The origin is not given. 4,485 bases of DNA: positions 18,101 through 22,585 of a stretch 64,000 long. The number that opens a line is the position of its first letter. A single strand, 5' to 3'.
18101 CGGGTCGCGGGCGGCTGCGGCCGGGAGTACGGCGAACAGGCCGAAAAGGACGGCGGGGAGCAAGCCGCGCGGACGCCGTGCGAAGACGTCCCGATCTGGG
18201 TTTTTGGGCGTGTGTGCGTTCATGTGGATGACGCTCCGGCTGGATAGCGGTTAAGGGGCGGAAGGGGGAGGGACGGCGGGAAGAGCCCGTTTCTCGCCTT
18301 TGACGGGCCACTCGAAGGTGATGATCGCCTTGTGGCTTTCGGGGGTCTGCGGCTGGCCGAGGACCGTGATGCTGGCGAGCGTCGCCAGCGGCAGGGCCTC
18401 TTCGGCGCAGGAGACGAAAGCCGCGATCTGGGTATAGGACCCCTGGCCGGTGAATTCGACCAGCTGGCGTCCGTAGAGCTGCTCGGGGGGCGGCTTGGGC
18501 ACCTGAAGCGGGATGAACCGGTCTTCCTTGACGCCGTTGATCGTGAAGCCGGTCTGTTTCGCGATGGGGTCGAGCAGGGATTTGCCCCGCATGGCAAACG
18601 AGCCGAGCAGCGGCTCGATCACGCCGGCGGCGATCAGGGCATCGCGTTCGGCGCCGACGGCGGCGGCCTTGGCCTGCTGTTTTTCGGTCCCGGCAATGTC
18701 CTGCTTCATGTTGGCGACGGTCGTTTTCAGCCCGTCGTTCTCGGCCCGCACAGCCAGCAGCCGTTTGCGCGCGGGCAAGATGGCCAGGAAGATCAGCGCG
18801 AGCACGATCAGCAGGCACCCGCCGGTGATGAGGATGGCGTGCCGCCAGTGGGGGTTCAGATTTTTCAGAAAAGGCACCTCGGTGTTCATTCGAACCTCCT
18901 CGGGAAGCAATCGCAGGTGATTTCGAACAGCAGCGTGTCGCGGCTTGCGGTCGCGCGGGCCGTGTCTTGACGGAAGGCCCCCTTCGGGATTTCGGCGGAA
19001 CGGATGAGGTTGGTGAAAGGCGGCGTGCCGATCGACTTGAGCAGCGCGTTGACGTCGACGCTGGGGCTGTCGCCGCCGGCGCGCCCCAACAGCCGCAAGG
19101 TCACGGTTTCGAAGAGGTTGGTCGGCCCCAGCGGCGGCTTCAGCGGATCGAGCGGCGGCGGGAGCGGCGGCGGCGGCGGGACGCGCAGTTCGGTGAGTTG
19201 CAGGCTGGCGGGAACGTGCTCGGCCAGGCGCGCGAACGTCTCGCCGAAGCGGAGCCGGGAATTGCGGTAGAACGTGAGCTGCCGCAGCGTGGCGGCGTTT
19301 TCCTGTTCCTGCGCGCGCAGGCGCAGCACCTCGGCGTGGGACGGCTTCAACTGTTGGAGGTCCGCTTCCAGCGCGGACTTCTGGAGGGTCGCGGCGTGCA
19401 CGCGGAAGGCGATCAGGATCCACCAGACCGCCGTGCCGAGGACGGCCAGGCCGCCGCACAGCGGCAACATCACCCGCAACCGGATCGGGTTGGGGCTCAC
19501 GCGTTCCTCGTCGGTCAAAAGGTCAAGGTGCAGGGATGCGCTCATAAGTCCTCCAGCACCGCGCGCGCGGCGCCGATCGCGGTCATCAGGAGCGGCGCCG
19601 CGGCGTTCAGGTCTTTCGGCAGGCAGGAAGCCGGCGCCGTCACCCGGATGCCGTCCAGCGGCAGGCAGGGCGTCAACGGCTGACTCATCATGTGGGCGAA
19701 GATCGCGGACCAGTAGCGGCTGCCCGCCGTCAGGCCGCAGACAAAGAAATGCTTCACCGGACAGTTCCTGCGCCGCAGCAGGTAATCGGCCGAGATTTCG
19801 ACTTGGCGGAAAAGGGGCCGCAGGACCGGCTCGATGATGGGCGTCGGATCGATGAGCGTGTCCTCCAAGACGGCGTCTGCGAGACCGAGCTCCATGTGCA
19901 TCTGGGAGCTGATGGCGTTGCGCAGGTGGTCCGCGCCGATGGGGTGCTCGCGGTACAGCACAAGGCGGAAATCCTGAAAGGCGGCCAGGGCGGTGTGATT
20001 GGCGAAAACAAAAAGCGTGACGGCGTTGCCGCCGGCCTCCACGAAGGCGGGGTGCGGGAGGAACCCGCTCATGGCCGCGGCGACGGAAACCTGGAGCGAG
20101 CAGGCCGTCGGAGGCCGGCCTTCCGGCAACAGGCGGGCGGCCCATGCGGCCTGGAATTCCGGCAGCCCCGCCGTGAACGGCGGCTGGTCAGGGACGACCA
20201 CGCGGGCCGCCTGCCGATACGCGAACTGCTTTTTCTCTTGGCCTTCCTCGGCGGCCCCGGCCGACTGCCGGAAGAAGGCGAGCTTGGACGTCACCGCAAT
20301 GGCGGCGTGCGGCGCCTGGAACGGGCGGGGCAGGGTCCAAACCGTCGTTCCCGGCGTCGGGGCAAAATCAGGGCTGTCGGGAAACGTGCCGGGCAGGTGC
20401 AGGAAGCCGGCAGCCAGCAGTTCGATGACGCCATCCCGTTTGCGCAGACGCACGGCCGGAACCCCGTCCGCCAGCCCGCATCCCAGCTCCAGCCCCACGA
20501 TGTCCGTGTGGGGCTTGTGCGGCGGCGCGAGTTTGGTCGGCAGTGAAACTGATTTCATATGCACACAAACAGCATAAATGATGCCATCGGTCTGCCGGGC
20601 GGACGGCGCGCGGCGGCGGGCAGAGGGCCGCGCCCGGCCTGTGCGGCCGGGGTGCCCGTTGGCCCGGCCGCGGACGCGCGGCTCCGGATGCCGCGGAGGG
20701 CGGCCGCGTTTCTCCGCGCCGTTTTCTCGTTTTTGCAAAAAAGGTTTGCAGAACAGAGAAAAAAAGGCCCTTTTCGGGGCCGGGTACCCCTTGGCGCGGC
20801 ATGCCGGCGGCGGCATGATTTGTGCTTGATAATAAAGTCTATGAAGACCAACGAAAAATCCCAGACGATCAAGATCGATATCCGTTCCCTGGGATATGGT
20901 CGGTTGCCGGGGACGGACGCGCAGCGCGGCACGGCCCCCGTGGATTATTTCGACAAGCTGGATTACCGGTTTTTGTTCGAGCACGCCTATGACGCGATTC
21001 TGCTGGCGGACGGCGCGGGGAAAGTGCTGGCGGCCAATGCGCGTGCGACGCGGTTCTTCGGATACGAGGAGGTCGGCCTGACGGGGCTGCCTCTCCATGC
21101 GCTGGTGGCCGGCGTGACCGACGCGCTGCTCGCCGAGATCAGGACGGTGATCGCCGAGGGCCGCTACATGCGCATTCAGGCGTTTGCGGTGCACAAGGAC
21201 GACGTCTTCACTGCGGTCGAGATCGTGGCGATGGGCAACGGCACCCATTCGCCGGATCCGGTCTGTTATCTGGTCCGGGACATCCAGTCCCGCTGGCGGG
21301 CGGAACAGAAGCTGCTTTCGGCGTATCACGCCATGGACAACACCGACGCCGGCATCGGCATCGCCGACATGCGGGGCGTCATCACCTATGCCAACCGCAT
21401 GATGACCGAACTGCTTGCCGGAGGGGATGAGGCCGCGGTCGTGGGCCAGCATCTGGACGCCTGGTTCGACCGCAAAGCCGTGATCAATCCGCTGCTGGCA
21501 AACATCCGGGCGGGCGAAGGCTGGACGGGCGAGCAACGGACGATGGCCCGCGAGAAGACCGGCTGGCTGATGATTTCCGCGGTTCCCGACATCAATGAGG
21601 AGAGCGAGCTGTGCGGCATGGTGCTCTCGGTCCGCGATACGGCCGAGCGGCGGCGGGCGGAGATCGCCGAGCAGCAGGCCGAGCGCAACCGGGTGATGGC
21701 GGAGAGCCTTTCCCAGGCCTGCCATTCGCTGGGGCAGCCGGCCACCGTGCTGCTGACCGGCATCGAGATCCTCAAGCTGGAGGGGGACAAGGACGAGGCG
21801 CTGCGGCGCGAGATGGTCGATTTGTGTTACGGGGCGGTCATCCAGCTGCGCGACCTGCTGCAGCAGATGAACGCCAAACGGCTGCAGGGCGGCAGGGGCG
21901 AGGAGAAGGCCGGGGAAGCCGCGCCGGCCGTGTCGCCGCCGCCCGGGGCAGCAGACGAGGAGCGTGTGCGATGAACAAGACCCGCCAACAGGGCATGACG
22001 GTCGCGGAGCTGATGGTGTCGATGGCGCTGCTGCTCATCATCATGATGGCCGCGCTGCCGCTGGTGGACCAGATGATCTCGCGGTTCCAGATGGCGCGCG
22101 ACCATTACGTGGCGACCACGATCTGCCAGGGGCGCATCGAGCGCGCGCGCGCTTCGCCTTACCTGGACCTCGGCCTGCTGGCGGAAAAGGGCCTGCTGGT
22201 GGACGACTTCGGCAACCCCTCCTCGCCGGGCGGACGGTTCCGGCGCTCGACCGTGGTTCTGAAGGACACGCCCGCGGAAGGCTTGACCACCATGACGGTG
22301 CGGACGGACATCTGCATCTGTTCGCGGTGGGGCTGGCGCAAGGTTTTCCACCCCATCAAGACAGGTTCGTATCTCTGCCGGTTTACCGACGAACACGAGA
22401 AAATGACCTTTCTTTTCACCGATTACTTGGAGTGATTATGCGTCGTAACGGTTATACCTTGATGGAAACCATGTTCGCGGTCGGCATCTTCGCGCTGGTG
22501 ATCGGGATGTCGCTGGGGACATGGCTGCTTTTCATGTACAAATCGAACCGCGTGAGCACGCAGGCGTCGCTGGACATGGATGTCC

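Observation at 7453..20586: Pilus-assembly operon carrying a 2,235-aa beta-helix/InlB-repeat protein between the secretin gene and a TPR-tailed pilT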

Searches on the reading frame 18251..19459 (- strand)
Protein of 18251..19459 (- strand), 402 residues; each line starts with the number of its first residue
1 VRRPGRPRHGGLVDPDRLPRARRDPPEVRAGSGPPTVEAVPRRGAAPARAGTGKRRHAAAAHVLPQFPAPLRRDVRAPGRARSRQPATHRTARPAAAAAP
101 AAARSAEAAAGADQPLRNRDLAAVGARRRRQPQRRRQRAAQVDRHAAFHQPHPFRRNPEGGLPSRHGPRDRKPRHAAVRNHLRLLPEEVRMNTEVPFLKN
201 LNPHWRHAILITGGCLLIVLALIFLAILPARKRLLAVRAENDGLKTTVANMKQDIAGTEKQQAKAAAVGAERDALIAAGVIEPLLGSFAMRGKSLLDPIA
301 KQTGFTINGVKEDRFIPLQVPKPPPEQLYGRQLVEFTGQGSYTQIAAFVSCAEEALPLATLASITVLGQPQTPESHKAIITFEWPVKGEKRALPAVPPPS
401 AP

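Call 7: search_protein_families(library=pfam, proteins=[window:18251-19459:-], max_evalue=0.01)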
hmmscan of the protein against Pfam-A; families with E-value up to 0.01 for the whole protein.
window:18251-19459:- (402 aa): 0 families

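Call 8: search_protein_families(library=ncbifam, proteins=[window:18251-19459:-], max_evalue=0.1)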
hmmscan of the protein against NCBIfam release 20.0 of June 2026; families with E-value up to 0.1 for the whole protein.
window:18251-19459:- (402 aa): 3 families
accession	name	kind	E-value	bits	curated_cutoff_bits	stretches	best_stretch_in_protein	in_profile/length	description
NF053517.1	HbztTptrPcaK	equivalog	0.0021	17.1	770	1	206-273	172-235/437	4-hydroxybenzoate transporter PcaK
NF040576.1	T2SS_GspM_XpsM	equivalog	0.0041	16.8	60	1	210-277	3-73/180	type II secretion system protein GspM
NF033463.1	polymyxin_MCR5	exception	0.083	11.5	1250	1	199-278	147-226/547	MCR-5 family phosphoethanolamine--lipid A transferase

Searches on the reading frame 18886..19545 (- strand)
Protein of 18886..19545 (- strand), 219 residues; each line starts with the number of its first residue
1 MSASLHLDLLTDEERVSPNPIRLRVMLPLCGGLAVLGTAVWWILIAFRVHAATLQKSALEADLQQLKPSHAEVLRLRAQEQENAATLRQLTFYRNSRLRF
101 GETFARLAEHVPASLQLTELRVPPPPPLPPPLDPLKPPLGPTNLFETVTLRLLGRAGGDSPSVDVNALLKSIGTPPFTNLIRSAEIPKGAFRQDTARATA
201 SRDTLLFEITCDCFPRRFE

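Call 69: search_protein_families(library=pfam, proteins=[window:18886-19545:-], max_evalue=1)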
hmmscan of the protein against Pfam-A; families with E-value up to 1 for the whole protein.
window:18886-19545:- (219 aa): 1 family
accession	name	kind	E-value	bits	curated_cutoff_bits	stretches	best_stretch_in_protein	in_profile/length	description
PF05308.16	Mito_fiss_reg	-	0.0089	16.7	26.3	1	50-135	115-186/244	Mitochondrial fission regulator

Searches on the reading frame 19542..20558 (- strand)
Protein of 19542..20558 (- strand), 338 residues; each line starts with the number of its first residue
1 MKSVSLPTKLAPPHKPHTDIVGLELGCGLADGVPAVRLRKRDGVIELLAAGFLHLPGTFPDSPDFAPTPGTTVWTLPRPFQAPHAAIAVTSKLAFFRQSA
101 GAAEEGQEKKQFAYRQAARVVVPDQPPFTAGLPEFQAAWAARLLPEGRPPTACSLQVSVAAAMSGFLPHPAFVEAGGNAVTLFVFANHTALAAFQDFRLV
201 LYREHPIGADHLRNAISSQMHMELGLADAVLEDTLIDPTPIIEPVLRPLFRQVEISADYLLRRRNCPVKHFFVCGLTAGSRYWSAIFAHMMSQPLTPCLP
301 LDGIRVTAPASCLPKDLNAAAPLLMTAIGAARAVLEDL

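Call 7: search_protein_families(library=pfam, proteins=[window:19542-20558:-], max_evalue=0.01)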
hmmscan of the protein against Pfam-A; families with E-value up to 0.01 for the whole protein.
window:19542-20558:- (338 aa): 0 families

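Call 8: search_protein_families(library=ncbifam, proteins=[window:19542-20558:-], max_evalue=0.1)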
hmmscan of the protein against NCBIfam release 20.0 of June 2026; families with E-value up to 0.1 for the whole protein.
window:19542-20558:- (338 aa): 1 family
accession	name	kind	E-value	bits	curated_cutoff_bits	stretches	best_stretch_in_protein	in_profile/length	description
TIGR01175.1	pilM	subfamily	0.0031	16.6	133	1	186-331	197-344/348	type IV pilus assembly protein PilM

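Call 69: search_protein_families(library=pfam, proteins=[window:19542-20558:-], max_evalue=1)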
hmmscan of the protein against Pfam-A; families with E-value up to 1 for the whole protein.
window:19542-20558:- (338 aa): 0 families

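Call 72: search_solved_structures(query=A7, max_evalue=10)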
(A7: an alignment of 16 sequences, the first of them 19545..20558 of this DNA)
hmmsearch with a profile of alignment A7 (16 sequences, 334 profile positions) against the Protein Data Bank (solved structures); distinct sequences matched with E-value up to 10: 7.
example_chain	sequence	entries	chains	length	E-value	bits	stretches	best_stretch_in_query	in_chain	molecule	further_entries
3jc8_Ma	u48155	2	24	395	6.1e-05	25.2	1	150-328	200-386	Type IV pilus biogenesis protein PilM | PilM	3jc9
5eox_A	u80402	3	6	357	0.0049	18.9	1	174-328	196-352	Type 4 fimbrial biogenesis protein PilM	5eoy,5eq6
5eou_A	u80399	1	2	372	0.0051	18.8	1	174-329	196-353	Type 4 fimbrial biogenesis protein PilM,Type 4 fimbrial biogenesis protein PilN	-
2ych_A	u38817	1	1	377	0.29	13.1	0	172-227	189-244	COMPETENCE PROTEIN PILM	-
6ht9_B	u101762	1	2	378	0.73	11.7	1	18-108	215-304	Fetuin-B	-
6hpv_A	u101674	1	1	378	0.74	11.7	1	18-108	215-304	Fetuin-B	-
7auw_B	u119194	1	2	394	0.79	11.6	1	18-108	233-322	Fetuin-B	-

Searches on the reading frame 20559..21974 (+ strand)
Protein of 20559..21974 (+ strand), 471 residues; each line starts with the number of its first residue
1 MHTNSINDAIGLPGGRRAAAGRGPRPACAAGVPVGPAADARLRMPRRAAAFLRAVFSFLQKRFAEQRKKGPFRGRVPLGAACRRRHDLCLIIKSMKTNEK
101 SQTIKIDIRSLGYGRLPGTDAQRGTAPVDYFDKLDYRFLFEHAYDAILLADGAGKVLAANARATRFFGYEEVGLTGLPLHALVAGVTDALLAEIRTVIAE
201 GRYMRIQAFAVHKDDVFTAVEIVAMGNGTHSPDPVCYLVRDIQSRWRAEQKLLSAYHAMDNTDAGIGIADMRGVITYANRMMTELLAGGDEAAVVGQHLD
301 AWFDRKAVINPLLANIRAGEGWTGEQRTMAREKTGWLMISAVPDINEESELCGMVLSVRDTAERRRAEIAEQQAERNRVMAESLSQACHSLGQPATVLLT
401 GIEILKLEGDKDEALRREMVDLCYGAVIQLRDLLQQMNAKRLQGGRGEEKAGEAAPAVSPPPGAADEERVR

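Call 24: search_protein_families(library=pfam, proteins=[window:20559-21974:+], max_evalue=0.001)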
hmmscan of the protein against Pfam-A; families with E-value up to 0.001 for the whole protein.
window:20559-21974:+ (471 aa): 5 families
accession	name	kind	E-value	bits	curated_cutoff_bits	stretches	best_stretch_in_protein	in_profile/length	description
PF08448.16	PAS_4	-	7.6e-13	49.1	23.1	2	260-366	2-110/110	PAS fold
PF00989.32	PAS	-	1.5e-12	47.9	22.6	1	135-202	2-70/113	PAS fold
PF13188.13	PAS_8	-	3.6e-11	43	21.8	1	136-187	3-51/65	PAS domain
PF13426.13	PAS_9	-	6.3e-09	36.5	27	1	265-362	3-102/103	PAS domain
PF24820.1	Diguanyl_cycl_sensor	-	0.00075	19.9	28.1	0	140-176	2-38/109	Diguanylate cyclase-like sensor domain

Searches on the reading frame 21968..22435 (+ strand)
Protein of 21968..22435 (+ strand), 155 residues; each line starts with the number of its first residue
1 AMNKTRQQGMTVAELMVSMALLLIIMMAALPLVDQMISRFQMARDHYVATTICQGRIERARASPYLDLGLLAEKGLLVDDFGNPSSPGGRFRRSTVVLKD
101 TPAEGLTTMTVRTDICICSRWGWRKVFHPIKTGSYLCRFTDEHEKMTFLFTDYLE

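Call 24: search_protein_families(library=pfam, proteins=[window:21968-22435:+], max_evalue=0.001)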
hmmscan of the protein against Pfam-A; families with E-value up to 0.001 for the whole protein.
window:21968-22435:+ (155 aa): 1 family
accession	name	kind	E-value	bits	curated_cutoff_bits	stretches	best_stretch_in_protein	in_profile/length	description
PF07963.17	N_methyl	-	1.2e-05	25.1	21.2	1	5-30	2-27/27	Prokaryotic N-terminal methylation motif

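Call 75: search_protein_families(library=ncbifam, proteins=[window:21971-22435:+], max_evalue=0.01)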
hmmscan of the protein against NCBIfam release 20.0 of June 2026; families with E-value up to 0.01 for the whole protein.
window:21971-22435:+ (154 aa): 3 families
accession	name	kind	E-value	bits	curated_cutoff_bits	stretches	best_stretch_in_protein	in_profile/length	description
NF041013.1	T4P_ComGE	equivalog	1.5e-05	25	49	1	6-57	3-54/83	competence type IV pilus minor pilin ComGE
TIGR01707.1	gspI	equivalog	0.00038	20.9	44.35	1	8-61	1-54/101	type II secretion system minor pseudopilin GspI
TIGR02532.1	IV_pilin_GFxxxE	domain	0.00093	19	16.3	1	6-29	1-24/24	prepilin-type N-terminal cleavage/methylation domain-containing protein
